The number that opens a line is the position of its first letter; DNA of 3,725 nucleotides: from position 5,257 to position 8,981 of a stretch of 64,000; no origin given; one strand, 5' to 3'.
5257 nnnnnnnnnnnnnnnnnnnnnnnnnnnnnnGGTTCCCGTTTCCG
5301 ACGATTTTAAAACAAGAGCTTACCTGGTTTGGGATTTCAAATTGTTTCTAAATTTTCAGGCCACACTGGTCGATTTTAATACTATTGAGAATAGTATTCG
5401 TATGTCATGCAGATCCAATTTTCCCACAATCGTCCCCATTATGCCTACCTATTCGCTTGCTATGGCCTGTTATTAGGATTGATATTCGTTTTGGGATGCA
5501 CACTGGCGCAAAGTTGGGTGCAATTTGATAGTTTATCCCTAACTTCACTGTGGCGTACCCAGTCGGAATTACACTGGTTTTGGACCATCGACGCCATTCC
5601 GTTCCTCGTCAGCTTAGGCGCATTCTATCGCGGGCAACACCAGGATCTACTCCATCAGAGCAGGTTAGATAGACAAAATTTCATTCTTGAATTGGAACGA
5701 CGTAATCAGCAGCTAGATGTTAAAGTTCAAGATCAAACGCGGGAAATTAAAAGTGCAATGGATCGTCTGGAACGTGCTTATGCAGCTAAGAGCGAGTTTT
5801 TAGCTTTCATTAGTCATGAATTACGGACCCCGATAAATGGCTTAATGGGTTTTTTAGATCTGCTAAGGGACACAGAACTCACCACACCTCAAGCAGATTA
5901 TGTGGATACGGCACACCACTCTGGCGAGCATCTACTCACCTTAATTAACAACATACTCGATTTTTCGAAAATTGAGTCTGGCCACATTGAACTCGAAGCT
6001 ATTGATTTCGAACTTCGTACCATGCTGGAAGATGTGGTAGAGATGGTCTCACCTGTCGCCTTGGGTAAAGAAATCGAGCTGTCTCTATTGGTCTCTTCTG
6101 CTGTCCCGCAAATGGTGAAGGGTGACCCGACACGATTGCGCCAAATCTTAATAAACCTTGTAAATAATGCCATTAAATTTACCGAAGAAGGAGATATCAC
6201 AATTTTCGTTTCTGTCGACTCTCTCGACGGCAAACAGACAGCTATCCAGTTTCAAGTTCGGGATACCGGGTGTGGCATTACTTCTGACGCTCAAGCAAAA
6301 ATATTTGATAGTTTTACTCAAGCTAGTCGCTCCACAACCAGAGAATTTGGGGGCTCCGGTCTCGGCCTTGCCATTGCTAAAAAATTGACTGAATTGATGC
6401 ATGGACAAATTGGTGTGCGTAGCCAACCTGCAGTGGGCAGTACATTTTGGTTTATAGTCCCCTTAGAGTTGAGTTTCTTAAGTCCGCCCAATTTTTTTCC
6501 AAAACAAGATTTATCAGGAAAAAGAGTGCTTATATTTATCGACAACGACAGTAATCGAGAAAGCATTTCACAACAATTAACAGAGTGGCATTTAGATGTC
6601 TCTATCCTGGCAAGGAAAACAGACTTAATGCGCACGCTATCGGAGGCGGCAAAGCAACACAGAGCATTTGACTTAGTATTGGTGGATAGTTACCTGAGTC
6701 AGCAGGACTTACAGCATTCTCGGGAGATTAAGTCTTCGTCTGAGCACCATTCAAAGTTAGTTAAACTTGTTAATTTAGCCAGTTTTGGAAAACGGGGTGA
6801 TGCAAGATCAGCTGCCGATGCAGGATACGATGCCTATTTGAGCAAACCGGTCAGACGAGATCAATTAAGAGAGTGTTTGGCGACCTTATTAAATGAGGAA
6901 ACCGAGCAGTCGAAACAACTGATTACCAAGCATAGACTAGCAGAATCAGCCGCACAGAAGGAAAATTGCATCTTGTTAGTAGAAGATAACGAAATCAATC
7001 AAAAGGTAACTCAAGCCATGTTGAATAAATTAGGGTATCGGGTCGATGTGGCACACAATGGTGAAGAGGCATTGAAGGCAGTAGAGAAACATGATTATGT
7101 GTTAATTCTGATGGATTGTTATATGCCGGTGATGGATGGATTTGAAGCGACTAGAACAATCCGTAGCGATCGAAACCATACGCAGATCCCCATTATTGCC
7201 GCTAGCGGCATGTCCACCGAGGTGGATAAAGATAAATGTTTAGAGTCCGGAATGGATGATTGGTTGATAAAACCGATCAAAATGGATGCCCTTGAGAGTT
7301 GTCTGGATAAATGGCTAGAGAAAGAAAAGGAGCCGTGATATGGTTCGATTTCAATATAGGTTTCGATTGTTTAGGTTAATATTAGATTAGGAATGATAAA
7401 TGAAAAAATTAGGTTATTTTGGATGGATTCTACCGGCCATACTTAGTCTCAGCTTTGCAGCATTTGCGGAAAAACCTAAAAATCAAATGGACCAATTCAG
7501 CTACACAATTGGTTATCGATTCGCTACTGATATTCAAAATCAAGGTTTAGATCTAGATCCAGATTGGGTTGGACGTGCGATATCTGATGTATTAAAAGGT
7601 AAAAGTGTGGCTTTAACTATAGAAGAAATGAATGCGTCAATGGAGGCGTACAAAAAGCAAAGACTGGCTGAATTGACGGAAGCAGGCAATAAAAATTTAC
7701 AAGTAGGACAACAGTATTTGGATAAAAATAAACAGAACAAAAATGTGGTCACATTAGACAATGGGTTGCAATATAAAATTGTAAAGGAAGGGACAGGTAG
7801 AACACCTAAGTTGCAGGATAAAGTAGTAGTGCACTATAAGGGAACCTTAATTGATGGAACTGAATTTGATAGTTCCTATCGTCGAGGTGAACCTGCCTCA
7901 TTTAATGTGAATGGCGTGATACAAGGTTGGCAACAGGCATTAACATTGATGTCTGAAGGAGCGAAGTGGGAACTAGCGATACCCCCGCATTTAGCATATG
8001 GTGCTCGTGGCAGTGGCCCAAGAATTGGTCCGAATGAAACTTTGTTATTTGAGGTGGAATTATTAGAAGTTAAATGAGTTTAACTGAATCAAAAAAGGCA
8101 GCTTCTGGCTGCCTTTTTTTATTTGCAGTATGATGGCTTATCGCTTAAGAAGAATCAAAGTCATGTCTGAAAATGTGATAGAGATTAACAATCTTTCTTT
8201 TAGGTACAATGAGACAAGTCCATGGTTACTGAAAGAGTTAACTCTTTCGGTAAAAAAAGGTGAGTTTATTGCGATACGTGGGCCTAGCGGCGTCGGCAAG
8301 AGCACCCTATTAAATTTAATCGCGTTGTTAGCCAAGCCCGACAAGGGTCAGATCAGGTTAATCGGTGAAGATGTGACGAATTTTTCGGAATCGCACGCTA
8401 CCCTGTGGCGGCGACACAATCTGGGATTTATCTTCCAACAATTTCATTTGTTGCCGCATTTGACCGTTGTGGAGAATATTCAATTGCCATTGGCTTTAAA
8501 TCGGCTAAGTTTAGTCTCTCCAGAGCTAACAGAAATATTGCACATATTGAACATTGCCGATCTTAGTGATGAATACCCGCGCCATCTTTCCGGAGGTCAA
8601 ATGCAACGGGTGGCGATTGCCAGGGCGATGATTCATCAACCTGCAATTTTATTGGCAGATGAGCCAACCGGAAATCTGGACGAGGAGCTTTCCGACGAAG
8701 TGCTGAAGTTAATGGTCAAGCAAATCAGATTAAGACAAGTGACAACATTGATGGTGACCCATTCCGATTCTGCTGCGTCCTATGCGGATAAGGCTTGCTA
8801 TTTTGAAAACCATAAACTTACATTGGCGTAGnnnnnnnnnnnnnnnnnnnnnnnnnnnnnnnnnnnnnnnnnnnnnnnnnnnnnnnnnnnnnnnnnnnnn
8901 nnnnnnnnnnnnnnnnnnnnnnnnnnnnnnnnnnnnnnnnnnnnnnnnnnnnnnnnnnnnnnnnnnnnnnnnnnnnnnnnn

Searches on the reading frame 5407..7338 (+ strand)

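Call 6: search_protein_families(library=pfam, proteins=[window:5407-7338:+])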
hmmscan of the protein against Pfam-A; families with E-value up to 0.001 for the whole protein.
window:5407-7338:+ (643 aa): 6 families
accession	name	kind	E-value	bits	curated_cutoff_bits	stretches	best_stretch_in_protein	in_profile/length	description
PF00072.30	Response_reg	-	7.9e-36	123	30.2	2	522-631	1-108/111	Response regulator receiver domain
PF02518.31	HATPase_c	-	1.9e-31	109.2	26.4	1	239-354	1-110/111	Histidine kinase-, DNA gyrase B-, and HSP90-like ATPase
PF00512.31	HisKA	-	2.4e-22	79.2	26.9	1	127-192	1-66/66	His Kinase A (phospho-acceptor) domain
PF24896.1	Receiver_CRE1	-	3.6e-08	34.2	27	0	523-637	10-135/136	AHK4/CRE1/WOL first receiver domain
PF23198.2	PDE8A_N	-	2.5e-07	31.1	29.6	1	533-610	25-102/147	PDE8A-like, N-terminal domain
PF02310.24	B12-binding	-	0.00068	19.9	32.1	0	536-618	21-107/121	B12 binding domain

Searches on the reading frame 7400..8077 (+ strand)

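Call 6: search_protein_families(library=pfam, proteins=[window:7400-8077:+])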
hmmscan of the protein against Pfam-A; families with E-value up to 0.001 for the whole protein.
window:7400-8077:+ (225 aa): 2 families
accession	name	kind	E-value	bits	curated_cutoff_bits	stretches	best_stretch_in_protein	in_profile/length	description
PF00254.34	FKBP_C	-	3.8e-31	107.7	21.1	1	134-222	3-94/94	FKBP-type peptidyl-prolyl cis-trans isomerase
PF01346.23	FKBP_N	-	4e-22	79.3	22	1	31-127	2-97/97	Domain amino terminal to FKBP-type peptidyl-prolyl isomerase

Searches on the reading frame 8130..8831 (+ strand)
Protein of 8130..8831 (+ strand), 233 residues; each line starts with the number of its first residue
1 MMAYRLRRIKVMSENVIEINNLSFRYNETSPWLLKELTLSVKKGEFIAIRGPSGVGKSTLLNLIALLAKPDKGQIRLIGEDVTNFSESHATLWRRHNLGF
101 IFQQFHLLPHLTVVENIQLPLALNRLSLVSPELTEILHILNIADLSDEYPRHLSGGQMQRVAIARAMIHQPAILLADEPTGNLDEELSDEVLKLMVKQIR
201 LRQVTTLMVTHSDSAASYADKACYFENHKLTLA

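Call 6: search_protein_families(library=pfam, proteins=[window:8130-8831:+])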
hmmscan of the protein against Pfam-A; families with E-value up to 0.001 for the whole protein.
window:8130-8831:+ (233 aa): 4 families
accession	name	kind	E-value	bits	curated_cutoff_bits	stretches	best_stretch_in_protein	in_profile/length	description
PF00005.33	ABC_tran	-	2.3e-35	122.6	25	1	34-180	1-136/137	ABC transporter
PF03193.22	RsgA_GTPase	-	3.3e-05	24.2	30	1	13-66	76-128/174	RsgA GTPase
PF13304.12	AAA_21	-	0.00015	22.4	27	0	47-75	2-26/304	AAA domain, putative AbiEii toxin, Type IV TA system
PF13555.12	AAA_29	-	0.00097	19.3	27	0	41-68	19-47/61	P-loop containing region of AAA domain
